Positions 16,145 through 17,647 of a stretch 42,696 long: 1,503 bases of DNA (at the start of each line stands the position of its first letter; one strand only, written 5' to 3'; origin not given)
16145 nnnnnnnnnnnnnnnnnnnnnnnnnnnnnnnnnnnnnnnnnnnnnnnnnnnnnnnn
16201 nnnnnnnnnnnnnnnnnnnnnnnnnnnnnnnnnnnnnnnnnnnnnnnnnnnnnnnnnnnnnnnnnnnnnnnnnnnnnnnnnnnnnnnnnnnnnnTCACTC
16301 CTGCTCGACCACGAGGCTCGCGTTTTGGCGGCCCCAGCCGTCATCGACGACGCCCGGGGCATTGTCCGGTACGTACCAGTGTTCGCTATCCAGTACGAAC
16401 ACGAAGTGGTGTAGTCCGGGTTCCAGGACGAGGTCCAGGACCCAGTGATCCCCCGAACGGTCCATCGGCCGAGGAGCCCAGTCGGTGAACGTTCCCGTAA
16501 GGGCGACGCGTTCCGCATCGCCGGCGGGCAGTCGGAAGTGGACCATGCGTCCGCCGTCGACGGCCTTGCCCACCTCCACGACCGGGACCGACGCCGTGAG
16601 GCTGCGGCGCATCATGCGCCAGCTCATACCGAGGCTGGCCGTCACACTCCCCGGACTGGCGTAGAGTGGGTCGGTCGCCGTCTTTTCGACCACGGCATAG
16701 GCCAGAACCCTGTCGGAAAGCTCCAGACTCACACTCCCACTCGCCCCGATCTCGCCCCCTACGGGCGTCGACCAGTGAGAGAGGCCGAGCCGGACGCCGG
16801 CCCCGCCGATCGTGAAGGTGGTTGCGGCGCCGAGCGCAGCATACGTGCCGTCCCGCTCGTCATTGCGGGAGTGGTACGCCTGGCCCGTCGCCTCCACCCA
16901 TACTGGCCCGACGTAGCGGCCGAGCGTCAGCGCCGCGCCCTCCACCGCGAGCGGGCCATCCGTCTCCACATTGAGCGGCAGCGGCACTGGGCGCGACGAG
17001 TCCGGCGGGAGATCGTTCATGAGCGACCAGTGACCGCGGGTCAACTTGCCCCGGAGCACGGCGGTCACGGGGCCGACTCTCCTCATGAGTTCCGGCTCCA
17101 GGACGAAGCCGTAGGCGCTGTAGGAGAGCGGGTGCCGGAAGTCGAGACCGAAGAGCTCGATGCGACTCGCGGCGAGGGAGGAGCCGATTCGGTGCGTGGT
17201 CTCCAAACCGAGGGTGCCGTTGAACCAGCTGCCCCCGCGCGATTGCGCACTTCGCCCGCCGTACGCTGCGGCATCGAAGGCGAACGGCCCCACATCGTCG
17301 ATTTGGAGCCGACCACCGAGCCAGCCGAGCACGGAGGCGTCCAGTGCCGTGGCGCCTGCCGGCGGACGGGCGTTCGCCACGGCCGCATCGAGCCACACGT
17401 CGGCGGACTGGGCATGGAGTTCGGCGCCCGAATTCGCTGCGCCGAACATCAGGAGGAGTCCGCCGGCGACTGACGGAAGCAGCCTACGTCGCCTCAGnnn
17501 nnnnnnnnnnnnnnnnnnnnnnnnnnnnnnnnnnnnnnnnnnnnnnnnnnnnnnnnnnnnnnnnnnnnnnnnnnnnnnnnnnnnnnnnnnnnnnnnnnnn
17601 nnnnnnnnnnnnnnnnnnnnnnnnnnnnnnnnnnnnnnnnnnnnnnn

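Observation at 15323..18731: ECF sigma operon whose anti-sigma factor and outer-membrane partner both carry a CBM48/AMPK-beta-like module: candidate new envelope signalling system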

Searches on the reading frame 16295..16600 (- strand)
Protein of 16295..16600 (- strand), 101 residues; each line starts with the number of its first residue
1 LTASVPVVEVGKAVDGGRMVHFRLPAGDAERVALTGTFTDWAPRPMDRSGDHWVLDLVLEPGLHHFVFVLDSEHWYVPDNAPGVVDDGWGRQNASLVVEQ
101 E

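Call 50: search_solved_structures(query=window:16295-16600:-, max_evalue=1, show_alignments=2)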
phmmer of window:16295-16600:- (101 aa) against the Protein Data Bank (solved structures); distinct sequences matched with E-value up to 1: 23.
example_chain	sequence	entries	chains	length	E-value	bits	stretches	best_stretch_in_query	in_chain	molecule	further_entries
1z0n_A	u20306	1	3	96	2.8e-06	31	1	16-86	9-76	5'-AMP-activated protein kinase, beta-1 subunit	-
1z0m_A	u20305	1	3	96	7.4e-06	29.6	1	16-86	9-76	5'-AMP-activated protein kinase, beta-1 subunit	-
4yef_A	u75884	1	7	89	9.3e-06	29.3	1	18-82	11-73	5'-AMP-activated protein kinase subunit beta-1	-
6e4t_B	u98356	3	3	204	3.4e-05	27.5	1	16-85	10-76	5'-AMP-activated protein kinase subunit beta-1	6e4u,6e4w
4zhx_B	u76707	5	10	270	5.2e-05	26.9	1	15-85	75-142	5'-AMP-activated protein kinase subunit beta-1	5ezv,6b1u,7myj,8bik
4cfe_B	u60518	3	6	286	5.7e-05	26.7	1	15-85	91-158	5'-AMP-ACTIVATED PROTEIN KINASE SUBUNIT BETA-1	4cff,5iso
6c9f_B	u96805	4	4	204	0.00013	25.6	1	15-85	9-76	5'-AMP-activated protein kinase subunit beta-1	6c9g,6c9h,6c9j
4qfg_B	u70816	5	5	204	0.00013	25.6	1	16-85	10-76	5'-AMP-activated protein kinase subunit beta-1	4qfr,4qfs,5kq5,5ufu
5t5t_B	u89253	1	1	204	0.00013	25.6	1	16-85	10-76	5'-AMP-activated protein kinase subunit beta-1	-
5ot1_A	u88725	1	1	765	0.0033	21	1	12-91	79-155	Pullulanase type II, GH13 family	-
2f15_A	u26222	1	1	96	0.013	19.2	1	27-90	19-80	5'-AMP-activated protein kinase, beta-2 subunit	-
4y0g_A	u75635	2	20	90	0.013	19.2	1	27-87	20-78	5'-AMP-activated protein kinase subunit beta-2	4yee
2lu3_A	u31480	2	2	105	0.015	18.9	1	26-90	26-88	5'-AMP-activated protein kinase subunit beta-2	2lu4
7jhg_B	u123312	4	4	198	0.071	16.8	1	30-88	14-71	5'-AMP-activated protein kinase subunit beta-2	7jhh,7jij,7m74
4rer_B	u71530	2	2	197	0.072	16.8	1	30-88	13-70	5'-AMP-activated protein kinase subunit beta-2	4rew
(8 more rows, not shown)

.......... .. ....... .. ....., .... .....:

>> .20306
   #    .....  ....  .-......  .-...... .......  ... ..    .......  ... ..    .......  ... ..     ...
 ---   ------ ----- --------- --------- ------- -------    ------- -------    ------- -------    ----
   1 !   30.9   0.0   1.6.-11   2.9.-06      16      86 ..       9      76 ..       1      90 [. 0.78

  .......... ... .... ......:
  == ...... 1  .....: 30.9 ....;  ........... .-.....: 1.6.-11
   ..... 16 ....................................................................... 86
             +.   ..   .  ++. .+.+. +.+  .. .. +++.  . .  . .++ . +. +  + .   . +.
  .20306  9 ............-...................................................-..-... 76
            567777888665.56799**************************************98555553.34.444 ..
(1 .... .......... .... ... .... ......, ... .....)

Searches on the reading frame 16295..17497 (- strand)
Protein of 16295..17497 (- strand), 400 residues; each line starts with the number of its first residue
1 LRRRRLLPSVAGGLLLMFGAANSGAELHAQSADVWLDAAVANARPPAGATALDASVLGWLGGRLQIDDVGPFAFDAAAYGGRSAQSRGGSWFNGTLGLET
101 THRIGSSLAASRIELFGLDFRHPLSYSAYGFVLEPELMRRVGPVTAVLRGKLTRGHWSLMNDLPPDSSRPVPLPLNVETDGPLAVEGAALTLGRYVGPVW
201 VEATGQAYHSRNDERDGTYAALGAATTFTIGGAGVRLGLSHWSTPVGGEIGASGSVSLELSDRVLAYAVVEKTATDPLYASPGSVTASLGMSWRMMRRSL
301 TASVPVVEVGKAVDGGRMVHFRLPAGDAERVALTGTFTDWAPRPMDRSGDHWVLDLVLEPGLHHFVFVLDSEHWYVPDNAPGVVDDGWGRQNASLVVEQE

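Call 3: search_protein_families(library=pfam, proteins=[window:16295-17449:-], max_evalue=1)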
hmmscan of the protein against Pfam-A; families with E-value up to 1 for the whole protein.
window:16295-17449:- (384 aa): 1 family
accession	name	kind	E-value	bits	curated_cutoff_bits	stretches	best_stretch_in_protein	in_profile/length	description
PF16561.11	AMPK1_CBM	-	6.7e-09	36.3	26.8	1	310-382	9-80/85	Glycogen recognition site of AMP-activated protein kinase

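Call 4: search_protein_families(library=ncbifam, proteins=[window:16295-17449:-], max_evalue=1)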
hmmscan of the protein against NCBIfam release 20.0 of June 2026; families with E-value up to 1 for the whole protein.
window:16295-17449:- (384 aa): 0 families

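Call 7: find_homologous_proteins(query=window:16295-17497:-, max_evalue=0.001)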
Query window:16295-17497:- (400 aa): 11 proteins with E <= 0.001 among 8000 candidates.
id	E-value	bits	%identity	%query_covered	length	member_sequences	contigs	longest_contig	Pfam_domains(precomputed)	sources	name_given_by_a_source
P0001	1.3e-254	863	100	96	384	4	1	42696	PF16561.12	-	-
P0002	1.7e-136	474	58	92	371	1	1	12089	PF16561.12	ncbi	-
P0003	5.3e-124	433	56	86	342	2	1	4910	PF16561.12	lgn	-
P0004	1.2e-123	431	52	93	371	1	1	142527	PF16561.12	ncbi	ncbi:MAG TPA: glycogen-binding domain-containing protein [Longimicrobiales bacterium]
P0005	2.4e-123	430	57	87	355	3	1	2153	PF16561.12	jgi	jgi:hypothetical protein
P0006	5.6e-92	327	46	94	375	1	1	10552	PF16561.12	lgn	-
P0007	3.7e-72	262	44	96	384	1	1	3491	PF16561.12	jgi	jgi:hypothetical protein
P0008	1.1e-67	247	42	93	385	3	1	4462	PF02922.25,PF16561.12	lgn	-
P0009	1.7e-43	168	37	93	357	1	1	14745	PF16561.12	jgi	jgi:hypothetical protein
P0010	1.9e-39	154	33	92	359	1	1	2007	PF16561.12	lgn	-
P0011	3.1e-31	127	32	87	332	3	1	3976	PF16561.12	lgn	-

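Call 9: find_encoding_contigs(protein=P0004, flank=6000, max_places=3)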
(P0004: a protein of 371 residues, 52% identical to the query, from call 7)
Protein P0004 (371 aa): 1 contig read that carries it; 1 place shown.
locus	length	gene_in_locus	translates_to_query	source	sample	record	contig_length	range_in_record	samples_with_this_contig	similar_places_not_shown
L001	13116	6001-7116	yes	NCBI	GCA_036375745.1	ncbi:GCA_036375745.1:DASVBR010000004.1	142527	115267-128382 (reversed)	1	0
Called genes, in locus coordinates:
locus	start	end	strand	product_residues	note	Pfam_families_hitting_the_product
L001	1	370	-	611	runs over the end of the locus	PF07715:Plug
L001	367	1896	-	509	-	PF02789:Peptidase_M17_N, PF00883:Peptidase_M17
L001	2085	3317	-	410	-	PF00180:Iso_dh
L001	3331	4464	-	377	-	PF00285:Citrate_synt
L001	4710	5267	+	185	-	PF07638:Sigma70_ECF (weak), PF04542:Sigma70_r2, PF08281:Sigma70_r4_2, PF04545:Sigma70_r4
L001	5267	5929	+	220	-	PF02922:CBM_48 (weak), PF16561:AMPK1_CBM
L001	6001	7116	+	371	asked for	PF16561:AMPK1_CBM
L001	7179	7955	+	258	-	-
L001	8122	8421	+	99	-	-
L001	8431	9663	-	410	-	PF00202:Aminotran_3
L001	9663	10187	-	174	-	-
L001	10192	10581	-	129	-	-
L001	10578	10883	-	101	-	PF01910:Thiamine_BP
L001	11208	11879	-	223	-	-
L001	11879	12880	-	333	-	PF12127:FloA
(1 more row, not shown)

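Call 10: find_encoding_contigs(protein=P0009, flank=6000, max_places=3)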
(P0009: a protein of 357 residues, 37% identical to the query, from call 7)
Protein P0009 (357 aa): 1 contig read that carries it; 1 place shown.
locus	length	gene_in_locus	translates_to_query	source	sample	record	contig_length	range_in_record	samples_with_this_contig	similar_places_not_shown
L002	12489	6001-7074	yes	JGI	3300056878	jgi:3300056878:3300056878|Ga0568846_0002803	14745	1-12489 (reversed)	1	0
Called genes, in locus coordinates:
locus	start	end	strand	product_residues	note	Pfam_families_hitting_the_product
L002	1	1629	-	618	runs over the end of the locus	-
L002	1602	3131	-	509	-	PF02789:Peptidase_M17_N, PF00883:Peptidase_M17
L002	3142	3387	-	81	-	-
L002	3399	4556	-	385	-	PF00285:Citrate_synt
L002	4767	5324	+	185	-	PF04542:Sigma70_r2, PF08281:Sigma70_r4_2, PF04545:Sigma70_r4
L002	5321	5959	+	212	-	PF02922:CBM_48, PF16561:AMPK1_CBM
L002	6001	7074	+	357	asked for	PF16561:AMPK1_CBM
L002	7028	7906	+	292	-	-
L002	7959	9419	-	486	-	PF02386:TrkH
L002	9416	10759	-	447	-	PF01488:Shikimate_DH (faint), PF01494:FAD_binding_3 (faint), PF02254:TrkA_N, PF03721:UDPG_MGDP_dh_N (faint), PF03807:F420_oxidored (faint), PF02080:TrkA_C, PF02254:TrkA_N, PF02080:TrkA_C, +2 more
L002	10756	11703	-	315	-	PF01565:FAD_binding_4, PF02873:MurB_C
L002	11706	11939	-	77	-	-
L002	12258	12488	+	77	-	?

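Call 11: find_encoding_contigs(protein=P0006, flank=6000, max_places=3)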
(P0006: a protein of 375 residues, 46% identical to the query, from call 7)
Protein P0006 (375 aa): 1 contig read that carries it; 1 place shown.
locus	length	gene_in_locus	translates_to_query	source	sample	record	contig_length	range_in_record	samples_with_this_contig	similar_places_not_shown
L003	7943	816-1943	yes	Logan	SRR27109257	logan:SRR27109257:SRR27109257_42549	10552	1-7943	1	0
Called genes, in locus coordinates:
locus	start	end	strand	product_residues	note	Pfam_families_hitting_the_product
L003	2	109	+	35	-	?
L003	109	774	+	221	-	PF02922:CBM_48 (weak), PF16561:AMPK1_CBM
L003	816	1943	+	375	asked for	PF16561:AMPK1_CBM (weak)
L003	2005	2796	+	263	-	-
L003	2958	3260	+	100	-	-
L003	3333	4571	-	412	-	PF00202:Aminotran_3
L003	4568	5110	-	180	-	-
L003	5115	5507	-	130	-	-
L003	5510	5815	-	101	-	PF01910:Thiamine_BP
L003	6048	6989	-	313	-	PF00291:PALP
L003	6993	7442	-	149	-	PF02566:OsmC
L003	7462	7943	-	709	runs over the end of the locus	-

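Call 35: predict_structure(alignment_id=A2)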
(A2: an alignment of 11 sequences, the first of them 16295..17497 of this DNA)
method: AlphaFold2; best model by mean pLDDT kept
length: 400 residues; sequences in the alignment: 11
mean_pLDDT: 79.4   pTM: 0.65
mean pLDDT of the five models: 79.4, 77.7, 77.3, 77.0, 68.5
residues with pLDDT >= 90: 130; 70-90: 181; 50-70: 49; < 50: 40
segments of 3 or more residues with pLDDT < 50: 1-29, 169-175, 300-302
pLDDT, mean of each block of 10 residues (from residue 1): 35 31 37 81 65 67 80 85 69 89 81 92 84 93 92 93 54 57 95 90 97 89 93 92 94 93 88 89 87 72 67 84 84 90 90 91 89 78 64 78
secondary structure, 60 per line:
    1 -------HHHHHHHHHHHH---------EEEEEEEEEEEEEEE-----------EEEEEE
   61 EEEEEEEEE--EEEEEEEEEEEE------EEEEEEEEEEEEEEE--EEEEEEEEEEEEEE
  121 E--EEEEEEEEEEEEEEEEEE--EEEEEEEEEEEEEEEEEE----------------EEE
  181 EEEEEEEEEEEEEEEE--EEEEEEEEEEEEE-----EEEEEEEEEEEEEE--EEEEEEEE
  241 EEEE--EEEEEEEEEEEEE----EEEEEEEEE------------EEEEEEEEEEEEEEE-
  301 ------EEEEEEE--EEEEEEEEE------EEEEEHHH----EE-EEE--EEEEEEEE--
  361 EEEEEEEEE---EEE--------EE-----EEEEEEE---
elements in order: H8-19 E29-43 E55-69 E72-83 E90-104 E107-121 E124-141 E144-161 E178-196 E199-211 E217-230 E233-244 E247-259 E264-272 E285-299 E307-313 E316-324 E331-335 E346-348 E351-358 E361-369 E373-375 E391-397

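Call 39: fold_search(model_id=the predicted structure, library=pdb)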
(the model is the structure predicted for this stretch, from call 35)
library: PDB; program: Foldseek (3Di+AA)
matches with E <= 10: 999; with E <= 0.001: 312
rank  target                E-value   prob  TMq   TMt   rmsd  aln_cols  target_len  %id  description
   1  3brz                  7.4e-08  1.00  0.39  0.38   9.0       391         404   10  Crystal structure of the Pseudomonas putida toluene transporter TodX (released 2008-06-10)
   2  3bs0_A                1.8e-07  1.00  0.39  0.38   9.4       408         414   10  Crystal structure of the P. putida toluene transporter TodX (released 2008-06-10)
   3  6z34                  3.6e-07  1.00  0.44  0.46   7.8       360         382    8  CymD monoaromatic hydrocarbon channel (released 2020-11-04)
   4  3pgs_B                3.6e-07  1.00  0.42  0.40   8.5       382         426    9  Phe3Gly mutant of EcFadL (released 2011-05-25)
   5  3dwn_A                4.6e-07  1.00  0.42  0.40   8.6       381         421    9  Crystal structure of the long-chain fatty acid transporter FadL mutant A77E/S100R (released 2008-12-16)
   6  3pf1_A                4.6e-07  1.00  0.42  0.40   8.9       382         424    9  E. coli FadL Asp348Ala mutant (released 2011-05-25)
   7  9j9n_A                6.8e-07  1.00  0.30  0.34  12.6       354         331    7  artificial mononuclear Zn-bound metalloprotein 2 (M2:Zn) (released 2025-07-02)
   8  2x9k                  8.3e-07  1.00  0.44  0.61   7.9       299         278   10  Structure of a E.coli porin (released 2011-01-26)
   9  3pgs_A                8.3e-07  1.00  0.41  0.39   8.7       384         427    9  Phe3Gly mutant of EcFadL (released 2011-05-25)
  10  6z37                  8.3e-07  1.00  0.35  0.34  10.2       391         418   10  TodX monoaromatic hydrocarbon channel deltaS2 mutant (released 2020-11-04)
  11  7fdy_C                8.8e-07  1.00  0.30  0.34  12.6       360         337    7  Structure of OmpF1 (released 2022-11-16)
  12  4v3g_B                1.0e-06  1.00  0.42  0.50   8.2       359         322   10  Crystal structure of CymA from Klebsiella oxytoca (released 2015-06-03)
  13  4d65_A                1.1e-06  1.00  0.31  0.34  11.5       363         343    9  Structure of porin Omp-Pst2 from P. stuartii; the asymmetric unit contains a dimer of trimers. (released 2016-03-09)
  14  6ene_A                1.2e-06  1.00  0.26  0.30  13.5       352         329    8  OmpF orthologue from Enterobacter cloacae (OmpE35) (released 2018-10-31)
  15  4lsi_A                1.3e-06  1.00  0.30  0.34  12.8       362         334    7  Ion selectivity of OmpF porin soaked in 0.3M KBr (released 2013-10-23)
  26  2f1c                  2.0e-06  1.00  0.46  0.68   6.3       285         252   10  Crystal structure of the monomeric porin OmpG (released 2006-06-27)
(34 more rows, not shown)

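Call 70: find_related_loci(query=A1, collection=metagenome_contigs, flank=4000)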
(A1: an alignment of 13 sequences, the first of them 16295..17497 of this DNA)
Query A1 (400 aa) in metagenome_contigs; peptide patterns used: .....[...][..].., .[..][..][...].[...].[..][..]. (x = any residue, [..] = any of these).
600 stretches matched a pattern (row limit reached: there are more); 215 encode a relative of the query (tblastn E <= 1e-3); the best 80 are kept; 80 distinct loci.
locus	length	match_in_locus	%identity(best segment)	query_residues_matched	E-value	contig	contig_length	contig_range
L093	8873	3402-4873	56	2-400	1e-135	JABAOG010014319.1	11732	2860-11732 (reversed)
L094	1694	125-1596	43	29-399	6e-80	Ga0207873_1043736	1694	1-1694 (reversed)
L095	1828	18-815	43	134-399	6e-50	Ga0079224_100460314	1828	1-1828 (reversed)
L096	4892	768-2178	34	11-399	4e-37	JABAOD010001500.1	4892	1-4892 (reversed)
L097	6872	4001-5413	35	201-398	8e-21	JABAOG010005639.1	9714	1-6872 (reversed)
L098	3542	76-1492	31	114-398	4e-20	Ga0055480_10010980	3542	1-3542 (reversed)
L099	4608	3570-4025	33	253-398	6e-14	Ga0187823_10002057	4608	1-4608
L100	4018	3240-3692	32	253-398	3e-13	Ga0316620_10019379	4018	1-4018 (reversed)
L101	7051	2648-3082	34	260-398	6e-13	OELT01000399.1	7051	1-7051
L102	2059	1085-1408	33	290-397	3e-12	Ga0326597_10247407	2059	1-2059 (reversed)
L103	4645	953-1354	34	272-398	8e-12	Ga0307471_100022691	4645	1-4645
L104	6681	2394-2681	34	305-397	2e-11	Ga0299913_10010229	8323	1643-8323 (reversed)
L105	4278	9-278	38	312-397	2e-11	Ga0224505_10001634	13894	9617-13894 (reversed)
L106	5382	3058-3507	29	255-398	3e-11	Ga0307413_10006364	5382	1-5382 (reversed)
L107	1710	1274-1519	44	319-397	2e-11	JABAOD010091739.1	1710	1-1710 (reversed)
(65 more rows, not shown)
